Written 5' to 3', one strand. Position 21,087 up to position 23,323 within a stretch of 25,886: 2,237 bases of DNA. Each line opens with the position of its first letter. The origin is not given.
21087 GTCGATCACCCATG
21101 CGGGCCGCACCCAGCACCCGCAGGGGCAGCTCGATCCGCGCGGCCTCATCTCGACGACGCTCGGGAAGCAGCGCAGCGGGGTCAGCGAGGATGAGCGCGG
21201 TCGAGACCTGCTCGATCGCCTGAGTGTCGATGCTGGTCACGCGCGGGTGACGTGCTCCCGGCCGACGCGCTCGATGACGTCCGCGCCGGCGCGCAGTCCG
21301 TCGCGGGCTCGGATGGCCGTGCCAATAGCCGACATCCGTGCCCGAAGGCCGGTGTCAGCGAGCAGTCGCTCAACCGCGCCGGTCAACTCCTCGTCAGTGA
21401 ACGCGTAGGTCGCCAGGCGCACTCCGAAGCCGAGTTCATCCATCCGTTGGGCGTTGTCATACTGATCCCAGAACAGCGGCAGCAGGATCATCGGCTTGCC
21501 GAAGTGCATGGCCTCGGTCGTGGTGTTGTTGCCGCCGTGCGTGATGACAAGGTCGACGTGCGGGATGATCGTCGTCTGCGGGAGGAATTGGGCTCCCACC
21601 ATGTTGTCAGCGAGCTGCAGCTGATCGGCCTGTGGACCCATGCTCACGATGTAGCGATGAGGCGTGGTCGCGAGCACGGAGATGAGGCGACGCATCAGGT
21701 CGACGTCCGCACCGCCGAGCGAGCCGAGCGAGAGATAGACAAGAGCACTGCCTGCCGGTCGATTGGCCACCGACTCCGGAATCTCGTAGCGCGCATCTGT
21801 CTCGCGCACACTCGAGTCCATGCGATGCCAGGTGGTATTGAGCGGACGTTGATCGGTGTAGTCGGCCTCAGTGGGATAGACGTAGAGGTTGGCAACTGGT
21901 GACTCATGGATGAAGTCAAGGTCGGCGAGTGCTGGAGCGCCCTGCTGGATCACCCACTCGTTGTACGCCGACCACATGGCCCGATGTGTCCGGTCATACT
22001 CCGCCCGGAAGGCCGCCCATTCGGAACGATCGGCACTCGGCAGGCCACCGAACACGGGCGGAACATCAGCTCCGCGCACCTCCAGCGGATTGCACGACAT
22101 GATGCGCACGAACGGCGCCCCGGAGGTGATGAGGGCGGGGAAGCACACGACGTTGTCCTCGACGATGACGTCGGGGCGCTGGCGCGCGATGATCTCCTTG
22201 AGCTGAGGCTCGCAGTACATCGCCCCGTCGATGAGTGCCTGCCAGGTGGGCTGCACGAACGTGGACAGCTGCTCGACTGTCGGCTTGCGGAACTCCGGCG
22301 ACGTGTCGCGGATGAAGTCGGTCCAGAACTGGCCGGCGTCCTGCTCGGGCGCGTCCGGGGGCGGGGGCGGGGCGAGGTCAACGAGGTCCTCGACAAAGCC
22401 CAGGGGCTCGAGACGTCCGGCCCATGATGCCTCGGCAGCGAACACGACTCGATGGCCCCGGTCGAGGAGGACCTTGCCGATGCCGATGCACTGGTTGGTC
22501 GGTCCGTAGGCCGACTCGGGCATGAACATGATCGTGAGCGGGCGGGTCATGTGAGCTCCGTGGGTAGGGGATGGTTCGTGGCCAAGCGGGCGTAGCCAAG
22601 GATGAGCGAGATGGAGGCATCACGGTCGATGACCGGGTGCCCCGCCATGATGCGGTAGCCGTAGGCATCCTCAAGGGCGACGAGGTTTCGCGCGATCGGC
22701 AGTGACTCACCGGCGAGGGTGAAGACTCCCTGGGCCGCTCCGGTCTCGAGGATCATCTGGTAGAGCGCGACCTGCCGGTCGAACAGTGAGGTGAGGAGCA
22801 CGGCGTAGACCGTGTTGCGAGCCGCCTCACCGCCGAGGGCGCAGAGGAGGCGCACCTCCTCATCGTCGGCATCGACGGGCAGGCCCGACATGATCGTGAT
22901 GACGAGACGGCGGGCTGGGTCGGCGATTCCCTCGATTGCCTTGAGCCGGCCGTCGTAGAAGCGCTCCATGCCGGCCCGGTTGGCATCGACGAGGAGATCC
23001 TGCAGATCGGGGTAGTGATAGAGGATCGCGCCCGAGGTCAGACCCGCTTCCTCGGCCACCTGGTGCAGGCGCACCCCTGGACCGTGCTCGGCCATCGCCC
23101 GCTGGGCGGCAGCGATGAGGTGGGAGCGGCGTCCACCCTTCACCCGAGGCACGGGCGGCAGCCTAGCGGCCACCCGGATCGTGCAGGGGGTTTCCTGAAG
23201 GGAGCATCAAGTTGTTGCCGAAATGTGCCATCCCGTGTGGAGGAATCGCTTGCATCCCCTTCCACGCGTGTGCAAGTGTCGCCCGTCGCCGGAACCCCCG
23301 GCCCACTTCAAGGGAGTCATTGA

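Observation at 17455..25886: Candidate uncharacterised amino-sugar(-conjugate) system: GT1 + glucosamine-type kinase + SIS + ARH-phosphatase operon facing an atypical PotD importer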

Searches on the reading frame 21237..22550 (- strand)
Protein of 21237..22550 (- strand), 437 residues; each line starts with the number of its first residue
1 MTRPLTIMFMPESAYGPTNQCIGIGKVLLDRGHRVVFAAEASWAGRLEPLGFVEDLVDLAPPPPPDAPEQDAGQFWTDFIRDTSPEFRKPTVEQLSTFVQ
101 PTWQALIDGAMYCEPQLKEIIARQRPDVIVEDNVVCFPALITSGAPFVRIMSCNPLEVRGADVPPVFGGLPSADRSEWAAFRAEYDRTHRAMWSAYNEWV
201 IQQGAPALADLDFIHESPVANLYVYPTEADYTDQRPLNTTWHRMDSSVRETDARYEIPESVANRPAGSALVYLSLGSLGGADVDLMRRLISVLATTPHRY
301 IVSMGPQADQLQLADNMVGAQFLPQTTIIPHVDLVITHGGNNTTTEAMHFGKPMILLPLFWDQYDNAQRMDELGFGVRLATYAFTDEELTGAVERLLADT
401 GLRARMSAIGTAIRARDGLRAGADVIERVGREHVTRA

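Call 4: search_protein_families(library=pfam, proteins=[window:21237-22550:-], max_evalue=0.01)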
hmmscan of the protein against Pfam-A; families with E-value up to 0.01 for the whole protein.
window:21237-22550:- (437 aa): 3 families
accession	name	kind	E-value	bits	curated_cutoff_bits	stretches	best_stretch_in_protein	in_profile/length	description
PF00201.24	UDPGT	-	1.7e-17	63.8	19.5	1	269-400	276-409/499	UDP-glucoronosyl and UDP-glucosyl transferase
PF06722.18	EryCIII-like_C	-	2e-15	57.4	31.7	1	307-408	23-124/145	Erythromycin biosynthesis protein CIII-like, C-terminal domain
PF04101.22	Glyco_tran_28_C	-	8.6e-11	42.6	22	1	315-406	54-150/166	Glycosyltransferase family 28 C-terminal domain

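Call 5: search_protein_families(library=ncbifam, proteins=[window:21237-22550:-], max_evalue=0.01)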
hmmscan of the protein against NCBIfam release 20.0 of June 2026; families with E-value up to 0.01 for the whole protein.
window:21237-22550:- (437 aa): 8 families
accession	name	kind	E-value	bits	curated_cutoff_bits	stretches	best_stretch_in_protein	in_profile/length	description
TIGR01426.2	MGT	subfamily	5.2e-38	131.1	260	1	14-429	5-390/393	macrolide family glycosyltransferase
NF033129.1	macro_glyco_Mgt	subfamily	1.2e-23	83.8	700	1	13-427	10-389/393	macrolide-inactivating glycosyltransferase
NF000362.1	self_GT_OleI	exception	2.1e-23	83.2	700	1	267-429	254-419/424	OleI family self-immunity macrolide glycosyltransferase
TIGR04516.1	glycosyl_450act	subfamily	2.8e-15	56.3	440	1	307-426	290-410/418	activator-dependent family glycosyltransferase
TIGR01133.1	murG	equivalog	2.1e-09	36.8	250.25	1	248-409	163-336/353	undecaprenyldiphospho-muramoylpentapeptide beta-N-acetylglucosaminyltransferase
NF000354.1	glycotrans_Rgt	equivalog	2.7e-08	33.3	800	1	266-423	238-395/411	rifamycin-inactivating glycosyltransferase Rgt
TIGR00661.1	MJ1255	subfamily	1.8e-07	30.8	195.9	1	329-379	245-297/321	MJ1255/VC2487 family glycosyltransferase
NF041548.1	PssE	equivalog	0.00044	20.2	120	1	328-368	55-94/146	PssE/Cps14G family polysaccharide biosynthesis glycosyltransferase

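Call 29: search_solved_structures(query=window:21237-22550:-, max_evalue=0.00001, show_alignments=2)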
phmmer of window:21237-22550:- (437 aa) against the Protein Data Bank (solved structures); distinct sequences matched with E-value up to 0.00001: 43.
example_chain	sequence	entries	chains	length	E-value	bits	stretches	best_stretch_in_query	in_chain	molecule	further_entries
7lvy_A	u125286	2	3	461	2.1e-71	244.4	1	6-418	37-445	UDP-glycosyltransferase 203A2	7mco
6pnt_A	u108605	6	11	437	1.8e-61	211.7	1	5-432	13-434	UDP-glycosyltransferase 202A2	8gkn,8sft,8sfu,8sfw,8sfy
3otg_A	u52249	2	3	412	2e-26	96.1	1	256-418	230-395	CalG1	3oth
2iya_A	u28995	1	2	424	4.1e-23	85.2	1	267-429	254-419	OLEANDOMYCIN GLYCOSYLTRANSFERASE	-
7vlb_A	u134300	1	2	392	8e-21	77.7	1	268-427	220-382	UDP-glycosyltransferase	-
6kqx_A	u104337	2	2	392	5.1e-20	75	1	269-427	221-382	Uncharacterized UDP-glucosyltransferase YjiC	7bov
6kqw_A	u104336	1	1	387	6.2e-20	74.8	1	269-426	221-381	Uncharacterized UDP-glucosyltransferase YjiC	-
6j31_A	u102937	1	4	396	1.9e-17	66.6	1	105-428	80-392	kcn28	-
6j32_A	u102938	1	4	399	1.9e-17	66.5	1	104-428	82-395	Kcn28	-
4m83_A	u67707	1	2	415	3.1e-16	62.6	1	2-428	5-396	Oleandomycin glycosyltransferase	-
4m60_A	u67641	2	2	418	3.3e-16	62.5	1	2-428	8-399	Oleandomycin glycosyltransferase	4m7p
7xx4_A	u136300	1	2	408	6.3e-16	61.6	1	107-428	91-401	Oleandomycin glycosyltransferase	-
2iyf_A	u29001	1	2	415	6.9e-16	61.4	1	3-428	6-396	OLEANDOMYCIN GLYCOSYLTRANSFERASE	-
5du2_A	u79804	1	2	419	1.3e-15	60.5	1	249-428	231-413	EspG2 glycosyltransferase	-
3iaa_A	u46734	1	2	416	2.2e-15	59.8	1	264-428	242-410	CalG2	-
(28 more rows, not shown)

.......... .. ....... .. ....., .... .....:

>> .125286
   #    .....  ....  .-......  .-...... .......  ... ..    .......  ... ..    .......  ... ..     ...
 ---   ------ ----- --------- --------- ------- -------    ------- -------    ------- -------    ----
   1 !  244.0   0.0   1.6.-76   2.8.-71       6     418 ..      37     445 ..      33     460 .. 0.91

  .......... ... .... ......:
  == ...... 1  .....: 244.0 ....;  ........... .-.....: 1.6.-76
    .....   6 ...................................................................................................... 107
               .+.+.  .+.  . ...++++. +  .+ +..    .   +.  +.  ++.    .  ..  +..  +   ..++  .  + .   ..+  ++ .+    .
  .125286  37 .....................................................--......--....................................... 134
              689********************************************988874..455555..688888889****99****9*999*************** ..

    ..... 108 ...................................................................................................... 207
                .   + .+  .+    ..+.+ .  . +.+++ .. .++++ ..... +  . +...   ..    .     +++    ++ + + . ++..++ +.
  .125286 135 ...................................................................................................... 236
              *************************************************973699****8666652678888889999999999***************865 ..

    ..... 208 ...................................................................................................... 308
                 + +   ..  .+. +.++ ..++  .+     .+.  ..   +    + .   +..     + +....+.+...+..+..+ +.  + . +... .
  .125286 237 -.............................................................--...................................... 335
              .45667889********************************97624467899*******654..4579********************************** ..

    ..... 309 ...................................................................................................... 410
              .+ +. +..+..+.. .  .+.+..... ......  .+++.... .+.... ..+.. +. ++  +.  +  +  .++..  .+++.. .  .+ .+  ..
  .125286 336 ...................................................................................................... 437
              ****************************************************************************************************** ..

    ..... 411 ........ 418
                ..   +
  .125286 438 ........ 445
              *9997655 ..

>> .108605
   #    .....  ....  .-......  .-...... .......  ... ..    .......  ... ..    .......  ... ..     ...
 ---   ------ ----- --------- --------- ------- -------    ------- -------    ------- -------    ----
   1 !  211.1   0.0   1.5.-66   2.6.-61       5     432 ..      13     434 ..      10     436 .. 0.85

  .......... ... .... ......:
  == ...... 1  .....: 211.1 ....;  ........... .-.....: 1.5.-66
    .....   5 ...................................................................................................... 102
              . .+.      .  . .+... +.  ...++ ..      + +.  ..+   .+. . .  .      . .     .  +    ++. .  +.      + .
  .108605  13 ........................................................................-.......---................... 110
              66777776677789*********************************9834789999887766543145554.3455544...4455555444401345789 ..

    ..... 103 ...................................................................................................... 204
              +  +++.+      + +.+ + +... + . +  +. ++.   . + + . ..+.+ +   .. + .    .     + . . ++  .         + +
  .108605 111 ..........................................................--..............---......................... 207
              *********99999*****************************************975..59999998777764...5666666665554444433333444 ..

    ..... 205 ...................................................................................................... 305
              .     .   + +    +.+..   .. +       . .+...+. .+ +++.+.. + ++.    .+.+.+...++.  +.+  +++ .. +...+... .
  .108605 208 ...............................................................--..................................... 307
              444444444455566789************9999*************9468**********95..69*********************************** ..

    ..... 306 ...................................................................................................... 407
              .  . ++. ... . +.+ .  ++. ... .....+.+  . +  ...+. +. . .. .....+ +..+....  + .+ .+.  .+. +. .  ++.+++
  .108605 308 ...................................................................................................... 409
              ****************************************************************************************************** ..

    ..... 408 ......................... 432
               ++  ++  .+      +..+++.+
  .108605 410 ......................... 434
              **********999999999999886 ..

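Call 37: find_homologous_proteins(query=window:21237-22550:-, max_evalue=1e-50)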
Query window:21237-22550:- (437 aa): 7975 proteins with E <= 1e-50 among 8000 candidates; the best 120 are listed.
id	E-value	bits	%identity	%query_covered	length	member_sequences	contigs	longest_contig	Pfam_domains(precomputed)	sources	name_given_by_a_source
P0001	6.5e-298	1006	100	100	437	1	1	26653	PF00201.25,PF04101.23,PF06722.19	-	-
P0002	5.1e-267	904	89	100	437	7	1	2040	PF00201.25,PF04101.23,PF06722.19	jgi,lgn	jgi:MGT family glycosyltransferase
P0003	5.4e-239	812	79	99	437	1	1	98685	PF00201.25,PF04101.23,PF06722.19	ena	-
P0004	2.3e-238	809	79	99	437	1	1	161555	PF00201.25,PF04101.23,PF06722.19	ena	-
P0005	7.2e-238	808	79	100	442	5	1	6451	PF00201.25,PF04101.23,PF06722.19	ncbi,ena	-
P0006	1.4e-237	807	79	99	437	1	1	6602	PF00201.25,PF04101.23,PF06722.19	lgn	-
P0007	3.8e-237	805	78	99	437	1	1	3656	PF00201.25,PF04101.23,PF06722.19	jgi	jgi:MGT family glycosyltransferase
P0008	1.1e-236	804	78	99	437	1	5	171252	PF00201.25,PF04101.23,PF06722.19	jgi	jgi:MGT family glycosyltransferase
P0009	1.1e-236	804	78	100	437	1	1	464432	PF00201.25,PF04101.23,PF06722.19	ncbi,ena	-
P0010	1.8e-236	803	78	99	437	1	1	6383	PF00201.25,PF04101.23,PF06722.19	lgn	-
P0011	6.2e-236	801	78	100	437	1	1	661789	PF00201.25,PF04101.23,PF06722.19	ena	-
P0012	6.3e-236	801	79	100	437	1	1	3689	PF00201.25,PF04101.23,PF06722.19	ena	-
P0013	1.0e-235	801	78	100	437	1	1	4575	PF00201.25,PF04101.23,PF06722.19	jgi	jgi:MGT family glycosyltransferase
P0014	1.1e-235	801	78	100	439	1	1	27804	PF00201.25,PF04101.23,PF06722.19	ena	-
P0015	1.9e-235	800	78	100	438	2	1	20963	PF00201.25,PF04101.23,PF06722.19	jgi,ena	jgi:MGT family glycosyltransferase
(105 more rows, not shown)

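Call 38: find_encoding_contigs(protein=P0003, flank=10000, max_places=2)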
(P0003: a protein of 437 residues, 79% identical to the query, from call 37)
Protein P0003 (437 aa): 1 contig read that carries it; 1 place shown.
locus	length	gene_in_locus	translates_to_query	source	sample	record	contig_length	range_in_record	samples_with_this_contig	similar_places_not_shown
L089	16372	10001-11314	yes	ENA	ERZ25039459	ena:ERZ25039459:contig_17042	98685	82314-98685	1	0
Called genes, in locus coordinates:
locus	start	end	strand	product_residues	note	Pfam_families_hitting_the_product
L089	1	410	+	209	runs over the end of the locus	PF04832:SOUL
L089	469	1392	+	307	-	PF00561:Abhydrolase_1, PF12146:Hydrolase_4, PF12697:Abhydrolase_6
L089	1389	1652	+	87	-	-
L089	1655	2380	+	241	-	PF18599:LCIB_C_CA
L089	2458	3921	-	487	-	PF00171:Aldedh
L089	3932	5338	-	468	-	PF00291:PALP (weak), PF01266:DAO, PF03486:HI0933_like (faint), PF07992:Pyr_redox_2 (faint), PF13450:NAD_binding_8 (faint), PF13738:Pyr_redox_3 (faint), PF01593:Amino_oxidase (weak)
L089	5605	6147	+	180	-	-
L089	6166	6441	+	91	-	-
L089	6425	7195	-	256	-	PF00528:BPD_transp_1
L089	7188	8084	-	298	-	PF00528:BPD_transp_1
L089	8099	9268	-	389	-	PF01547:SBP_bac_1, PF13416:SBP_bac_8, PF13531:SBP_bac_11 (weak), PF13343:SBP_bac_6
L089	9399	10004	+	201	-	PF00440:TetR_N (weak)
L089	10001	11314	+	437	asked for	PF00201:UDPGT, PF06722:EryCIII-like_C, PF04101:Glyco_tran_28_C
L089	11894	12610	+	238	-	-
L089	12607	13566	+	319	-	-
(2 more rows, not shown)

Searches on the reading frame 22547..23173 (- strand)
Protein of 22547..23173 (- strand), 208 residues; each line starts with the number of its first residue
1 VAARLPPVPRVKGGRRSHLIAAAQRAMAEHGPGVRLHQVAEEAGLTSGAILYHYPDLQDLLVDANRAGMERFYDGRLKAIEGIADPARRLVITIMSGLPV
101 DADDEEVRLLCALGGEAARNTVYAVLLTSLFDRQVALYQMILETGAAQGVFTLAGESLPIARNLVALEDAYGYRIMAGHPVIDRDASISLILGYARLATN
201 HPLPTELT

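Call 4: search_protein_families(library=pfam, proteins=[window:22547-23173:-], max_evalue=0.01)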
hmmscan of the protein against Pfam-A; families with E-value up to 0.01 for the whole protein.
window:22547-23173:- (208 aa): 1 family
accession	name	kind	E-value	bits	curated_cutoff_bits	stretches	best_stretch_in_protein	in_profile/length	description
PF00440.29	TetR_N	-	5.7e-06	26.5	24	1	19-62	1-45/47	Bacterial regulatory proteins, tetR family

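Call 5: search_protein_families(library=ncbifam, proteins=[window:22547-23173:-], max_evalue=0.01)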
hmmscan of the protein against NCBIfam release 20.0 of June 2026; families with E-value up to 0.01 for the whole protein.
window:22547-23173:- (208 aa): 9 families
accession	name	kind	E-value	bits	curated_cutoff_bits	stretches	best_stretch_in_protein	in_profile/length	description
TIGR03384.1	betaine_BetI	equivalog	3.3e-07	30.2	201.3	1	11-94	5-89/189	choline-binding transcriptional repressor BetI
TIGR03613.1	RutR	equivalog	2.6e-06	27.4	368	1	10-145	4-142/202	pyrimidine utilization regulatory protein R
NF041196.1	ScbR_bind_reg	equivalog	2.9e-05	24.3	150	1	16-60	8-53/191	ScbR family autoregulator-binding transcription factor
NF001978.0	PRK00767.1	equivalog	5.8e-05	23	118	1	15-94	10-91/197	transcriptional regulator BetI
NF050111.1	TransRegSACE7040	equivalog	0.00031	20.7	250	1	15-90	2-78/186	SACE_7040 family transcriptional regulator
NF007949.0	PRK10668.1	equivalog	0.00033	20.2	271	1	16-63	13-61/216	multidrug efflux transporter transcriptional repressor AcrR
NF053878.1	FATransRegFadRBac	equivalog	0.00039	20.2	200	1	17-164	6-152/190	fatty acid metabolism transcriptional regulator FadR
NF011584.0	PRK15008.1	equivalog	0.00056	19.8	230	1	14-81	18-85/212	HTH-type transcriptional regulator RutR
NF011572.0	PRK14996.1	equivalog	0.0065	16.4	144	0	15-167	9-158/192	TetR family transcriptional regulator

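Call 71: search_solved_structures(query=window:22547-23173:-, max_evalue=0.001)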
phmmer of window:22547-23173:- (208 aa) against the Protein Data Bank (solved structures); distinct sequences matched with E-value up to 0.001: 14.
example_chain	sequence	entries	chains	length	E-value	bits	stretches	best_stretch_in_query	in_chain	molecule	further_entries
4kwa_A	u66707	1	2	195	1.3e-14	57.6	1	16-179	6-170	Transcriptional regulator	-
4ich_A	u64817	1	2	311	1.5e-14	57.5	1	6-179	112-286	Transcriptional regulator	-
4jnn_A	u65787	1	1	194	1.5e-14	57.5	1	16-179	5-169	Transcriptional regulator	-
4nel_A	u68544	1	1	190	1.6e-14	57.4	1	16-179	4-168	Transcriptional regulator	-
2np5_A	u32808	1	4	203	2e-06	30.9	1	19-148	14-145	Transcriptional regulator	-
9b7y_A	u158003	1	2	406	2.3e-06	30.7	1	2-90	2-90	Transcriptional repressor Mce3R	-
3crj_A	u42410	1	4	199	1.2e-05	28.4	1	7-170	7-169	Transcription regulator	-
5gpa_A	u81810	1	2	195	1.4e-05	28.2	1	11-152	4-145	Transcriptional regulator (TetR/AcrR family)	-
4g12_A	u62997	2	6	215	3.8e-05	26.8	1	10-64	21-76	Probable transcriptional regulatory protein (Probably TETR-FAMILY)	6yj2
6yl2_B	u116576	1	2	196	4e-05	26.7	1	11-64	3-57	Probable transcriptional regulatory protein (Probably TetR-family)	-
5gp9_A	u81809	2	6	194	6.3e-05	26.1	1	11-151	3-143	Transcriptional regulator (TetR/AcrR family)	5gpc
2q24_A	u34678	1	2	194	0.0003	23.8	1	15-140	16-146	Putative tetR family transcriptional regulator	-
2ibd_A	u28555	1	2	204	0.00047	23.2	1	11-151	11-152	Possible transcriptional regulator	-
2g3b_A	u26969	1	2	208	0.00053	23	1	15-137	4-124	putative TetR-family transcriptional regulator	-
